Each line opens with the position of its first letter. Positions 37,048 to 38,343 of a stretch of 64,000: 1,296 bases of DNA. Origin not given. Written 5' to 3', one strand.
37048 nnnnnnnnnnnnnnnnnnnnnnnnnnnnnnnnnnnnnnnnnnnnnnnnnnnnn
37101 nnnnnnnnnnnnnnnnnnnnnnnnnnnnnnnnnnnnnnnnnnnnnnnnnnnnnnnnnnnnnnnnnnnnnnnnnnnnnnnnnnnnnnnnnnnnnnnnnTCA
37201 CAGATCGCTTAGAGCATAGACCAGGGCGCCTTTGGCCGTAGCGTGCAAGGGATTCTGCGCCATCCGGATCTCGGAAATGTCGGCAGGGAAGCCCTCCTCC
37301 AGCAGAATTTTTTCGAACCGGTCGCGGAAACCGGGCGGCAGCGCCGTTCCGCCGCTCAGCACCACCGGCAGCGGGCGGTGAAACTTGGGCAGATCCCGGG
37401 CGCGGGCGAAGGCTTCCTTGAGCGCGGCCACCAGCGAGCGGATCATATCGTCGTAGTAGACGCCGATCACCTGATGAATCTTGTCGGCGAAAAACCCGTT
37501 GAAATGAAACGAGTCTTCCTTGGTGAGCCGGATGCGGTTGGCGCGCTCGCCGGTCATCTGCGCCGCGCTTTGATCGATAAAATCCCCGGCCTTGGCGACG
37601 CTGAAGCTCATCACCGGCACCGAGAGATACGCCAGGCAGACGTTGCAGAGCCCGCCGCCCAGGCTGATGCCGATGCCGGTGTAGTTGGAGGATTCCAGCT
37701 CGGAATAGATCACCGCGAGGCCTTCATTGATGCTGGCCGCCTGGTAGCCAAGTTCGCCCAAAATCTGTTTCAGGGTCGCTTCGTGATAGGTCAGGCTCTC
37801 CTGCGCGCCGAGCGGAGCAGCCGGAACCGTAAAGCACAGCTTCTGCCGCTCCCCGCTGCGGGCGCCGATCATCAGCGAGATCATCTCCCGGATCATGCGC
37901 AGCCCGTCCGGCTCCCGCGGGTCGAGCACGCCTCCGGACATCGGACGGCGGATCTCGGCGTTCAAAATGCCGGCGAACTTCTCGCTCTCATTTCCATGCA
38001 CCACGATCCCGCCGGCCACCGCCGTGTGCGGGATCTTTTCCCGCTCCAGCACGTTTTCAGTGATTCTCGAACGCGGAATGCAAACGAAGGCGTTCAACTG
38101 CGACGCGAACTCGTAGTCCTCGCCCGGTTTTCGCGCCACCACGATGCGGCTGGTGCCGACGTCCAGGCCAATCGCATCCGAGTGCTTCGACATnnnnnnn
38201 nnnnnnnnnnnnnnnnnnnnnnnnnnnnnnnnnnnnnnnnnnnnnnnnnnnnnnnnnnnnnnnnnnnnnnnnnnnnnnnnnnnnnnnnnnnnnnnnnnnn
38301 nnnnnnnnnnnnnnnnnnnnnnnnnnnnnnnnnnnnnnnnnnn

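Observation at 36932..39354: Candidate new cell-wall module: twin-arginine-type amidase_2 hydrolase, orphan MreB/MamK-like actin ATPase, and tatA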

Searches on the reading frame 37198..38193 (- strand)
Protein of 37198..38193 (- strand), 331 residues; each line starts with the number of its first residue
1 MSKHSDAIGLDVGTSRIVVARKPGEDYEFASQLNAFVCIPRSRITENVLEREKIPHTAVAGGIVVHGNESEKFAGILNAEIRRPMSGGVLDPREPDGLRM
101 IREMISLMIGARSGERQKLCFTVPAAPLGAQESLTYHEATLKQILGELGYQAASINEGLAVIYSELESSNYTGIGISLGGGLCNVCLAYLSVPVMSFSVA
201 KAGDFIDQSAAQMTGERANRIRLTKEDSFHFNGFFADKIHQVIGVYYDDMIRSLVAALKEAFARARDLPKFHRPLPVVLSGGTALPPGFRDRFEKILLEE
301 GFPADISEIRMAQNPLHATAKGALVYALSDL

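Call 3: search_protein_families(library=pfam, proteins=[window:37198-38193:-], max_evalue=0.01)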
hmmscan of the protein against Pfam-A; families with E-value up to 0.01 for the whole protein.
window:37198-38193:- (331 aa): 3 families
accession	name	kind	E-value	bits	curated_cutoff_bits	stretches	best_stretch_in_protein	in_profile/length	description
PF25216.1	Volactin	-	4.4e-80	270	35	1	7-327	2-321/321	Volactin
PF25229.1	Salactin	-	0.00063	19.3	27.1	1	242-324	247-328/335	Salactin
PF06723.19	MreB_Mbl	-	0.0032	16.8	27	0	63-212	39-186/327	MreB/Mbl protein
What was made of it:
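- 37198..38193 (-): Gene for a 331-aa Volactin-family actin-like ATPase. Pfam PF25216 at 270 bits, covering 2-321 of 321 profile positions (call 3).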

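Call 4: search_protein_families(library=ncbifam, proteins=[window:37198-38193:-], max_evalue=0.01)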
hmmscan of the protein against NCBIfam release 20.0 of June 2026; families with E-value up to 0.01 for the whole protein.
window:37198-38193:- (331 aa): 4 families
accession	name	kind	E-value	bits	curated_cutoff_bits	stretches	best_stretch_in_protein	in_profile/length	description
NF040964.1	MamK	subfamily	2.2e-10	40.1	400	1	8-224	3-199/335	MamK family actin-like protein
NF053533.1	salactin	equivalog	4e-05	22.9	400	1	238-325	244-330/335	actin-like salactin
TIGR00904.1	mreB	subfamily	0.00015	20.9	365.75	1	62-212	43-191/334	MreB/Mrl family cell shape determining protein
NF053558.1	BeeR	equivalog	0.0021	17.1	530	0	8-212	3-202/349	BeeR family actin-like protein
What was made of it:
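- On MreB / MamK / salactin / BeeR: BeeR 17 against 530 (calls 3, 4).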

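Call 9: find_homologous_proteins(query=window:37198-38193:-, max_evalue=0.00001)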
Query window:37198-38193:- (331 aa): 3659 proteins with E <= 0.00001 among 8000 candidates; the best 120 are listed.
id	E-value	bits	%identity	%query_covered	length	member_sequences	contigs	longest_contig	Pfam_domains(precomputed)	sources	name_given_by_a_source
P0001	3.3e-214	728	99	100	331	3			PF25216.1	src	-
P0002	3.2e-194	662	91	100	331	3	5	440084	PF25216.1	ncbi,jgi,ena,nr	ncbi:MAG TPA: hypothetical protein VKX39_01890 [Bryobacteraceae bacterium]|jgi:actin-like ATPase inv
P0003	1.8e-183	627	85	100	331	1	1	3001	PF25216.1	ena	-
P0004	1.4e-180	617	83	100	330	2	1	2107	PF25216.1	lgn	-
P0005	2.3e-179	613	84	100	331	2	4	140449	PF25216.1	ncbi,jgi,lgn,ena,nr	ncbi:MAG TPA: hypothetical protein VMB85_26460 [Bryobacteraceae bacterium]|jgi:hypothetical protein|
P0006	2.8e-179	613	82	100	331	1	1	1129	PF25216.1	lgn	-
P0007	3.1e-178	610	83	100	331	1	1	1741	PF25216.1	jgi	-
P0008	2.7e-176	603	82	99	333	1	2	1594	PF25216.1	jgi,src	-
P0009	3.3e-176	603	82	100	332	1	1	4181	PF25216.1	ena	-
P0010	4.8e-174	596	82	100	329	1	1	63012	PF25216.1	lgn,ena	-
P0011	5.0e-174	596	82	98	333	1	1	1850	PF25216.1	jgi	jgi:hypothetical protein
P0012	5.1e-174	596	81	99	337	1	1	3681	PF25216.1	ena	-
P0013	5.0e-173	592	80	98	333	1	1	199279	PF25216.1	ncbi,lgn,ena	-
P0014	1.3e-172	591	81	98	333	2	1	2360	PF25216.1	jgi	jgi:hypothetical protein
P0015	1.7e-172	591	80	100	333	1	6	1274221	PF25216.1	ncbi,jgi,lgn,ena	-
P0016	6.9e-171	585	80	100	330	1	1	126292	PF25216.1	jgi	jgi:hypothetical protein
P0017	3.3e-168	577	78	99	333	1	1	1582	PF25216.1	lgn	-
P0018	3.0e-167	573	77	100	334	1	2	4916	PF25216.1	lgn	-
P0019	6.8e-167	572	78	99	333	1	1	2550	PF25216.1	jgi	jgi:hypothetical protein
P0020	6.8e-167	572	77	100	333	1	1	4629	PF25216.1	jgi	jgi:hypothetical protein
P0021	2.7e-166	570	77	98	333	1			PF25216.1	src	-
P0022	1.2e-165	568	78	99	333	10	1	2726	PF25216.1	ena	-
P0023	2.3e-165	567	77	100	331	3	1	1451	PF25216.1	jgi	jgi:hypothetical protein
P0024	2.4e-165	567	76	99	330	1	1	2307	PF25216.1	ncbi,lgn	-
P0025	3.2e-165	567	75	100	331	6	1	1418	PF25216.1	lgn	-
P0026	4.5e-165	566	76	100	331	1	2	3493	PF25216.1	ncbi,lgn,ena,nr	ncbi:MAG: hypothetical protein LAO79_29555 [Acidobacteriia bacterium]|nr:hypothetical protein [Terri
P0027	7.2e-165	566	76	98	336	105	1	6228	PF25216.1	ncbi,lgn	-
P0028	9.9e-165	565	77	99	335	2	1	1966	PF25216.1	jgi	jgi:hypothetical protein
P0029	1.1e-164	565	76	98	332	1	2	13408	PF25216.1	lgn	-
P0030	2.2e-164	564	75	98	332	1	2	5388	PF25216.1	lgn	-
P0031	4.5e-164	563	76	99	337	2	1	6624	PF25216.1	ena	-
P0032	9.1e-164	562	76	99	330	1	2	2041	PF25216.1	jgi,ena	-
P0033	1.1e-163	562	75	100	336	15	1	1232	PF25216.1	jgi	-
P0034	1.3e-163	561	76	98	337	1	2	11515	PF25216.1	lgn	-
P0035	1.6e-163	561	77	99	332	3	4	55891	PF25216.1,PF06723.20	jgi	jgi:actin-like ATPase involved in cell morphogenesis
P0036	2.2e-163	561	75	100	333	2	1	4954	PF25216.1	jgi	jgi:hypothetical protein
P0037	3.1e-163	560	76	100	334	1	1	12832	PF25216.1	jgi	jgi:hypothetical protein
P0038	3.2e-163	560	77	99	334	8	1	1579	PF25216.1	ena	-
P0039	4.4e-163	560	76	98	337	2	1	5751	PF25216.1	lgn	-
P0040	7.1e-163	559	76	100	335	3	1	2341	PF25216.1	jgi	jgi:hypothetical protein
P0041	7.6e-163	559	75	99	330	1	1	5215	PF25216.1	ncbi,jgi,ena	jgi:hypothetical protein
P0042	9.8e-163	559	74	100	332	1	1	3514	PF25216.1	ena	-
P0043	1.0e-162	559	74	99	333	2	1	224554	PF25216.1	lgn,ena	-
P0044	1.2e-162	558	75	100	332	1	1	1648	PF25216.1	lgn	-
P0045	3.4e-162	557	75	99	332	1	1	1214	PF25216.1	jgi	jgi:hypothetical protein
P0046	4.6e-162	556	74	99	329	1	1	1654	PF25216.1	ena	-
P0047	6.4e-162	556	75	98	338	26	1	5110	PF25216.1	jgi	jgi:hypothetical protein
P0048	7.8e-162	556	76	99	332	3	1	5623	PF25216.1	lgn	-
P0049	1.0e-161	555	75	98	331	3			PF25216.1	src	-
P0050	1.2e-161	555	75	100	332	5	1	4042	PF25216.1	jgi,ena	-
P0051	1.3e-161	555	76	100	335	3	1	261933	PF25216.1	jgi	jgi:hypothetical protein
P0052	1.4e-161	555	75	98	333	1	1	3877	PF25216.1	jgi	jgi:hypothetical protein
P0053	2.1e-161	554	75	99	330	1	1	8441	PF25216.1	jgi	jgi:hypothetical protein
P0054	2.3e-161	554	75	98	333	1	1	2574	PF25216.1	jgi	jgi:hypothetical protein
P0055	3.2e-161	554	76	99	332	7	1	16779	PF25216.1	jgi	jgi:hypothetical protein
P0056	3.9e-161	553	73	99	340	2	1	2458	PF25216.1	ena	-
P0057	5.7e-161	553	75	100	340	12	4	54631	PF25216.1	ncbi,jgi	ncbi:MAG: hypothetical protein ABSB35_19715 [Bryobacteraceae bacterium]|jgi:hypothetical protein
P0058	6.0e-161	553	75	100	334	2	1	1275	PF25216.1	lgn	-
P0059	1.3e-160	552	75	98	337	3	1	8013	PF25216.1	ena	-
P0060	1.6e-160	551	76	98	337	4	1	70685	PF25216.1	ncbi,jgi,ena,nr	ncbi:MAG TPA: hypothetical protein VMG40_19365 [Bryobacteraceae bacterium]|nr:hypothetical protein [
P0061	1.6e-160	551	74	100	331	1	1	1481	PF25216.1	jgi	-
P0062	2.4e-160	551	74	100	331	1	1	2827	PF25216.1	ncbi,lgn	-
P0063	2.8e-160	551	73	100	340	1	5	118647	PF25216.1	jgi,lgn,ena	jgi:hypothetical protein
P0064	2.8e-160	551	73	100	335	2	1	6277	PF25216.1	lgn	-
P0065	2.8e-160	551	73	100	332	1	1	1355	PF25216.1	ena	-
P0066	3.6e-160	550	73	100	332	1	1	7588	PF25216.1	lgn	-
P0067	4.9e-160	550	74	100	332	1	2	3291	PF25216.1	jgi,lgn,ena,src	-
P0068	6.6e-160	549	74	98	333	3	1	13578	PF25216.1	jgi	jgi:hypothetical protein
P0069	6.7e-160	549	74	98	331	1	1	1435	PF25216.1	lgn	-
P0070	8.8e-160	549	73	100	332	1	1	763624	PF25216.1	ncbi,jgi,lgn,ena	jgi:hypothetical protein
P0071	9.4e-160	549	74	100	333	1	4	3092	PF25216.1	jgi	jgi:hypothetical protein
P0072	9.4e-160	549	74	100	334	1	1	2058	PF25216.1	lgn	-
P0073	1.0e-159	549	75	98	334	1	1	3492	PF25216.1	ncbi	-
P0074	1.1e-159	549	73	99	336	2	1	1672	PF25216.1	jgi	jgi:hypothetical protein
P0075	1.6e-159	548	73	99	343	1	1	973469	PF25216.1,PF06723.20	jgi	jgi:hypothetical protein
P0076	1.7e-159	548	75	98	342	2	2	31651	PF25216.1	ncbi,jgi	jgi:hypothetical protein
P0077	2.0e-159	548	73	99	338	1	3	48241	PF25216.1,PF06723.20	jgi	jgi:hypothetical protein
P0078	2.0e-159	548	74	98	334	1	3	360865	PF25216.1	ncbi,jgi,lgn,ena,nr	ncbi:MAG TPA: hypothetical protein VMT15_22500 [Bryobacteraceae bacterium]|nr:hypothetical protein [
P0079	2.0e-159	548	74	100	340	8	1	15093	PF25216.1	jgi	jgi:hypothetical protein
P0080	2.2e-159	548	75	98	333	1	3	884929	PF25216.1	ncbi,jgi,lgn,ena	jgi:hypothetical protein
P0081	3.5e-159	547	74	100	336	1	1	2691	PF25216.1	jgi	-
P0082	3.7e-159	547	73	99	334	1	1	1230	PF25216.1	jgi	jgi:hypothetical protein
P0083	4.1e-159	547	73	99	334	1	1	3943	PF25216.1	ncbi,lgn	-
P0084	5.4e-159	546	74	100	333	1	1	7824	PF25216.1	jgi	jgi:hypothetical protein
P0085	5.5e-159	546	74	98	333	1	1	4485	PF25216.1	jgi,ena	-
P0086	6.0e-159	546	72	98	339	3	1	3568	PF25216.1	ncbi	-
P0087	6.3e-159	546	72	100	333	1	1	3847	PF25216.1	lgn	-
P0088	6.6e-159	546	75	100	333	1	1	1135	PF25216.1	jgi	jgi:hypothetical protein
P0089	1.6e-158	545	73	100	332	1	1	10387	PF25216.1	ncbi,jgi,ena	jgi:hypothetical protein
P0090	3.0e-158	544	73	99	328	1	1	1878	PF25216.1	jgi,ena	-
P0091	3.1e-158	544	73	99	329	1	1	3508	PF25216.1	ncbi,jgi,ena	jgi:hypothetical protein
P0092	3.2e-158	544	74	100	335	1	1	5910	PF25216.1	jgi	jgi:hypothetical protein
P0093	3.6e-158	544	73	100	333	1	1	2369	PF25216.1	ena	-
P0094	4.8e-158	543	73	100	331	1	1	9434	PF25216.1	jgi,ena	-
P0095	5.0e-158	543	74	98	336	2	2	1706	PF25216.1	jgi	jgi:actin-like ATPase involved in cell morphogenesis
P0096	6.4e-158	543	73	100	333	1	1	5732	PF25216.1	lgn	-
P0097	8.6e-158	542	74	100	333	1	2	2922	PF25216.1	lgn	-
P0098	9.0e-158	542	72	100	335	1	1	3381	PF25216.1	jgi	jgi:hypothetical protein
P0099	9.6e-158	542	74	100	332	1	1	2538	PF25216.1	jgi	-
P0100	9.6e-158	542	75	100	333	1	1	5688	PF25216.1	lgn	-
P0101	9.8e-158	542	74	98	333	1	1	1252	PF25216.1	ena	-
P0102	1.1e-157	542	73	100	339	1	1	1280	PF25216.1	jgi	-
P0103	1.6e-157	542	73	99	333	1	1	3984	PF25216.1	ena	-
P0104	1.8e-157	541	72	99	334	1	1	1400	PF25216.1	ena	-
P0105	2.0e-157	541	73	100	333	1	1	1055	PF25216.1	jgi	jgi:hypothetical protein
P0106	2.7e-157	541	73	100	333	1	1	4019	PF25216.1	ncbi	-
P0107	2.7e-157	541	74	98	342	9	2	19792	PF25216.1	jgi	jgi:hypothetical protein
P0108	3.0e-157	541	73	99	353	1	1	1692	PF25216.1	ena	-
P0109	3.1e-157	541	72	100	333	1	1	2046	PF25216.1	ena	-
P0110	3.4e-157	540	73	100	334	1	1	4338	PF25216.1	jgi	jgi:hypothetical protein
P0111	4.5e-157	540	74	100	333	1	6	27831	PF25216.1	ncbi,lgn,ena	-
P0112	9.7e-157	539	72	100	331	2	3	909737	PF25216.1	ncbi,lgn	-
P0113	1.1e-156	539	74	99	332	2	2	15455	PF25216.1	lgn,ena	-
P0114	1.1e-156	539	72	99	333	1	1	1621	PF25216.1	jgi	jgi:hypothetical protein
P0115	2.5e-156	538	73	98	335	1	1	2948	PF25216.1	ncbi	-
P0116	2.7e-156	537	72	100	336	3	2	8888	PF25216.1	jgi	jgi:hypothetical protein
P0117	3.5e-156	537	73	100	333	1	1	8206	PF25216.1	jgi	jgi:hypothetical protein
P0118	4.0e-156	537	73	98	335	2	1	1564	PF25216.1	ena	-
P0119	5.2e-156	537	73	99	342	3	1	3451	PF25216.1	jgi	jgi:hypothetical protein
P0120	5.5e-156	536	73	100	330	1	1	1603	PF25216.1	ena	-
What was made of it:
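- On Pfam Volactin (PF25216) actin-like ATPases: All 120 listed homologues also carry PF25216 (call 9).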

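Call 11: find_encoding_contigs(protein=P0015, flank=6000, max_places=3)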
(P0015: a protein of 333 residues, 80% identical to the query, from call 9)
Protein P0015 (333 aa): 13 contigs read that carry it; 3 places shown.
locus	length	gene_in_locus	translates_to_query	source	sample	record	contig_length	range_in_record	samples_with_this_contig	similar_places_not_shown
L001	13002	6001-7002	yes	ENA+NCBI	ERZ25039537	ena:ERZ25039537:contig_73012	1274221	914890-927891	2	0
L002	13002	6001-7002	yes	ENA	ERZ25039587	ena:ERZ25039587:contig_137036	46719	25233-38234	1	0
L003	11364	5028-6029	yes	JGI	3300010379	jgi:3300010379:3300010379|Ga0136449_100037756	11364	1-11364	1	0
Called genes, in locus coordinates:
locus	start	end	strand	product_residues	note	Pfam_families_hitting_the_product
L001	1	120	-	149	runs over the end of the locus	PF01464:SLT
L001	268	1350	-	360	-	PF01112:Asparaginase_2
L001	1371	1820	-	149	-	PF15956:DUF4760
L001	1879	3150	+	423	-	PF00275:EPSP_synthase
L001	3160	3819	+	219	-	PF02518:HATPase_c, PF10090:HPTransfase (weak), PF13581:HATPase_c_2 (faint)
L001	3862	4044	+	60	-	-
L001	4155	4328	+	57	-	-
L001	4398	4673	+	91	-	-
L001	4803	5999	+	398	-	PF01510:Amidase_2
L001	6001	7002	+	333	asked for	PF25216:Volactin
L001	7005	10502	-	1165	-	PF07494:Reg_prop (faint), PF07495:Y_Y_Y, PF00512:HisKA, PF02518:HATPase_c, PF00072:Response_reg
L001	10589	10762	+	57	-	-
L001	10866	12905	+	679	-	PF00270:DEAD, PF04851:ResIII (weak), PF00271:Helicase_C, PF22982:WHD_HRQ1, PF09369:MZB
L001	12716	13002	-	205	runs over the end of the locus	-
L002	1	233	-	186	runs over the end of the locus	PF01464:SLT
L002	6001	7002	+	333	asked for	PF25216:Volactin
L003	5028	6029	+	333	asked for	PF25216:Volactin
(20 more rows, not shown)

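Call 14: search_protein_representatives(protein=window:37198-38193:-)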
Query: 331 residues. Proteins with E-value up to 0.001 (for the whole library): 1212; up to 1e-10: 794; up to 1e-30: 340. The best 150 are listed.
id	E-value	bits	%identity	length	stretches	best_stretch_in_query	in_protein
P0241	9.5e-112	389.5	55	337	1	7-330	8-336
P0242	1.2e-90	320.2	48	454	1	4-330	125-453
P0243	8.2e-89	314.1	46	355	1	6-327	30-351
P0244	3.0e-88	312.3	44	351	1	6-330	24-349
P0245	9.6e-87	307.3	33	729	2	8-329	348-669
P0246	5.0e-86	305.0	46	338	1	8-328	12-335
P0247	1.6e-82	293.5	44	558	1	7-325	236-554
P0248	2.0e-82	293.2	40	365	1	3-329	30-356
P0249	8.4e-82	291.1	44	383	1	7-327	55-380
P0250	1.3e-80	287.2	40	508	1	4-329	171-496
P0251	1.7e-79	283.5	64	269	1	4-201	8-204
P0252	3.0e-79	282.7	66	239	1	86-274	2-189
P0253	4.4e-78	278.9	42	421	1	7-328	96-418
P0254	4.6e-77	275.6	41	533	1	7-327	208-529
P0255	3.5e-76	272.7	45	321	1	7-329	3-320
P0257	1.4e-75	270.7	40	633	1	7-329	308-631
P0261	1.1e-72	261.2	39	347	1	8-330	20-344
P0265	9.1e-70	251.6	40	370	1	8-328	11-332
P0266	4.8e-69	249.2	38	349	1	6-327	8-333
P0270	2.7e-66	240.2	38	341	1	5-328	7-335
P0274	1.5e-64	234.4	38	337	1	8-329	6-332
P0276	2.8e-63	230.3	32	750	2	8-328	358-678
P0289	4.0e-60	219.9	37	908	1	9-330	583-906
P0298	1.3e-56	208.4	34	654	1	9-328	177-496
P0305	7.5e-56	205.9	35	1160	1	8-330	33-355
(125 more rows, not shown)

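Call 18: find_related_loci(query=A3, collection=genome_contigs, flank=6000)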
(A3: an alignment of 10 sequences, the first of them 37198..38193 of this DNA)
Query A3 (331 aa) in genome_contigs; peptide patterns used: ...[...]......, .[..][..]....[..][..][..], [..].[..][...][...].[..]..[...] (x = any residue, [..] = any of these).
599 stretches matched a pattern (row limit reached: there are more); 579 encode a relative of the query (tblastn E <= 1e-3); the best 80 are kept; 80 distinct loci.
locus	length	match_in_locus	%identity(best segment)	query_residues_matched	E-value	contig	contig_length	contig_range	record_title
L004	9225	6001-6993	91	1-331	0e+0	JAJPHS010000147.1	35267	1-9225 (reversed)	MAG: Terriglobia bacterium isolate Centralia_MAG_187 k107_32980828, whole genome shotgun sequence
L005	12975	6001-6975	80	7-331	0e+0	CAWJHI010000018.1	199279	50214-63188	MAG: Terriglobia bacterium isolate MFD09222.bin.3.117 genome assembly, contig: contig_125561, whole genome shotgun seque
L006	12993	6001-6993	84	1-331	0e+0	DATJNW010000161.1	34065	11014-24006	MAG TPA_asm: Bryobacteraceae bacterium isolate SMAG_U14871 k141_2358821, whole genome shotgun sequence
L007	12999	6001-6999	80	1-331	2e-174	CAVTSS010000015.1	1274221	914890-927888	MAG: Terriglobia bacterium isolate MFD05377.bin.2.43 genome assembly, contig: contig_73012, whole genome shotgun sequenc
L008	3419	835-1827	76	1-331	0e+0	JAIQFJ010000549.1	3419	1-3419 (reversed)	MAG: Terriglobia bacterium isolate SRVP_25 SR-VP_26_10_2019_C_20cm_scaffold_53483, whole genome shotgun sequence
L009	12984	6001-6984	75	5-331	2e-171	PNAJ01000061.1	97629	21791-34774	MAG: Bryobacterales bacterium isolate palsa_187 73.20110800_P1D.42_contig_3931, whole genome shotgun sequence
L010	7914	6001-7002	75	1-331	2e-169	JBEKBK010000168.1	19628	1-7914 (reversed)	MAG: Bryobacteraceae bacterium isolate SPRUCE 134 SPRUCE_134_168, whole genome shotgun sequence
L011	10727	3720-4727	74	1-331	3e-169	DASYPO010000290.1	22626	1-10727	MAG TPA_asm: Bryobacteraceae bacterium isolate SMAG_U4458 k141_2552949, whole genome shotgun sequence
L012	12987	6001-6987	76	7-331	6e-169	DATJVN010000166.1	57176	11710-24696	MAG TPA_asm: Bryobacteraceae bacterium isolate SMAG_U15074 k141_3714204, whole genome shotgun sequence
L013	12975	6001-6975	75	7-330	4e-169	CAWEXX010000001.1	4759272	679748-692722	MAG: Bryobacterales bacterium isolate MFD05513.bin.2.190 genome assembly, contig: contig_3901, whole genome shotgun sequ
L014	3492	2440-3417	75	7-331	6e-176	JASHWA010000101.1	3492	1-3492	MAG: Bryobacteraceae bacterium isolate JOPF219 JOPF_NEAR_contig_217948, whole genome shotgun sequence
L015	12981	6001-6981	73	5-330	1e-167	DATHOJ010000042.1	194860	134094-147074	MAG TPA_asm: Bryobacteraceae bacterium isolate SMAG_U12681 k141_3049739, whole genome shotgun sequence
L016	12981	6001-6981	75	8-330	3e-167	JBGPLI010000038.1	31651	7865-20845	MAG: Bryobacteraceae bacterium isolate OBJ_0618_7090110_266 k141_2742551_length_31651_cov_14.0105, whole genome shotgun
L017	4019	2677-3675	73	1-331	8e-172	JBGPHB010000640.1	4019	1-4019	MAG: Bryobacteraceae bacterium isolate OBJ_0618_7090110_369 k141_8008471_length_4019_cov_9.0000, whole genome shotgun se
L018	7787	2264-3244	76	5-330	2e-163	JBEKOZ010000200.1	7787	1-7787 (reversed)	MAG: Bryobacteraceae bacterium isolate SPRUCE 452 SPRUCE_452_200, whole genome shotgun sequence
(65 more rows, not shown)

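Call 21: search_protein_families(library=pfam, proteins=[P0242, P0245, P0247, P0250, P0254, P0257, P0276, P0289, P0305, P0298], max_evalue=0.001)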
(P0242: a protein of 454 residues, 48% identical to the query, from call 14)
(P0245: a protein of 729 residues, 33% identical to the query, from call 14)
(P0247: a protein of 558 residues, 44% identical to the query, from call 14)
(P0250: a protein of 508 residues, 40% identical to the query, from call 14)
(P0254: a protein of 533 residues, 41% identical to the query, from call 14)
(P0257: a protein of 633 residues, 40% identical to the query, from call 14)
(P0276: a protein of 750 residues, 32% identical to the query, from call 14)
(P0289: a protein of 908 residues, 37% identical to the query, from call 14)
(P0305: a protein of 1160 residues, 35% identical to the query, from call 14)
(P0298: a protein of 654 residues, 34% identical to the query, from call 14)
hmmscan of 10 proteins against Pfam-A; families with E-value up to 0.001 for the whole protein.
P0242 (454 aa): 3 families
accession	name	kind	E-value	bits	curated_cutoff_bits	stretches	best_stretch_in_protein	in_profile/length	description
PF25216.1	Volactin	-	1.7e-75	255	35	1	128-450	2-321/321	Volactin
PF00216.26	Bac_DNA_binding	-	2.5e-09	37.7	22.4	1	1-61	1-61/90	Bacterial DNA-binding protein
PF18291.6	HU-HIG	-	3.3e-06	27.6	26.2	1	2-96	33-124/125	HU domain fused to wHTH, Ig, or Glycine-rich motif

P0245 (729 aa): 1 family
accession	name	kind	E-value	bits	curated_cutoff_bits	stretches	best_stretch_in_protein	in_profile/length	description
PF25216.1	Volactin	-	4.1e-113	378.6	35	2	348-667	3-321/321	Volactin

P0247 (558 aa): 2 families
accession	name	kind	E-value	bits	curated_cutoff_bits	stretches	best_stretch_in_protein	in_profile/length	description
PF25216.1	Volactin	-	1.4e-76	258.5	35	1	237-554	3-319/321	Volactin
PF00072.30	Response_reg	-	1.7e-08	35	30.2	1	8-116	1-108/111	Response regulator receiver domain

P0250 (508 aa): 4 families
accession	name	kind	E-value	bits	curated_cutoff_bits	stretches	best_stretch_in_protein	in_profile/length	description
PF25216.1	Volactin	-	8.9e-79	265.7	35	1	175-494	3-321/321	Volactin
PF13717.11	Zn_ribbon_4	-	2.7e-13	50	30.3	1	1-36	1-36/36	zinc-ribbon domain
PF13719.11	Zn_ribbon_5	-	1.2e-06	28.5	29.3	1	2-36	2-36/37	zinc-ribbon domain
PF14450.12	FtsA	-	0.00025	21.9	31.8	0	342-489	2-127/127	Cell division protein FtsA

P0254 (533 aa): 1 family
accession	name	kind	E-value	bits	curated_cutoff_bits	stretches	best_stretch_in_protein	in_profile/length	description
PF25216.1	Volactin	-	7.1e-72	243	35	1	209-529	3-321/321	Volactin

P0257 (633 aa): 1 family
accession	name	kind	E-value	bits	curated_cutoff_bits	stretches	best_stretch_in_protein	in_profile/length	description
PF25216.1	Volactin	-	1.7e-77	261.5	35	1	309-629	3-321/321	Volactin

P0276 (750 aa): 1 family
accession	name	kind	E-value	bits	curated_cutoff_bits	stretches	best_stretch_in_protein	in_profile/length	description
PF25216.1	Volactin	-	5.6e-96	322.2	35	2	358-677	3-321/321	Volactin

P0289 (908 aa): 1 family
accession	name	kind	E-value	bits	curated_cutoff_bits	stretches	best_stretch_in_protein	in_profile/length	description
PF25216.1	Volactin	-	1.5e-80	271.5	35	1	582-903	3-321/321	Volactin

P0305 (1160 aa): 7 families
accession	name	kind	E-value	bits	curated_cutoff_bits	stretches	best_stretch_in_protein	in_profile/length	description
PF25216.1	Volactin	-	1.2e-79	268.6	35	1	33-349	3-318/321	Volactin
PF10609.15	ParA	-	8.4e-11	42.2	27.1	1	958-1131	4-177/246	NUBPL iron-transfer P-loop NTPase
PF13614.12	AAA_31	-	1.3e-08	35.4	27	1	958-1077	2-128/177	AAA domain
PF01656.29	CbiA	-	2e-08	34.7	25.4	1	960-1128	1-82/125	CobQ/CobB/MinD/ParA nucleotide binding domain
PF02706.20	Wzz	-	6.8e-07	29.9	25.5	1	464-555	4-90/91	Chain length determinant protein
PF13807.11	GNVR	-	2.5e-05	24.6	27.7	1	817-886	9-79/82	G-rich domain on putative tyrosine kinase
PF09140.17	MipZ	-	2.6e-05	24.1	20.7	1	962-1091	5-123/262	ATPase MipZ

P0298 (654 aa): 2 families
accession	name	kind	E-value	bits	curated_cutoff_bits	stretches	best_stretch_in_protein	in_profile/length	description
PF25216.1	Volactin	-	2.1e-82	277.7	35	1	176-495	3-321/321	Volactin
PF17762.8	HTH_ParB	-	0.00035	21.1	22.6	1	22-82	31-91/102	ParB HTH domain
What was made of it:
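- Tried and rejected: The long relatives carry other domains or a second volactin stretch (call 21).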
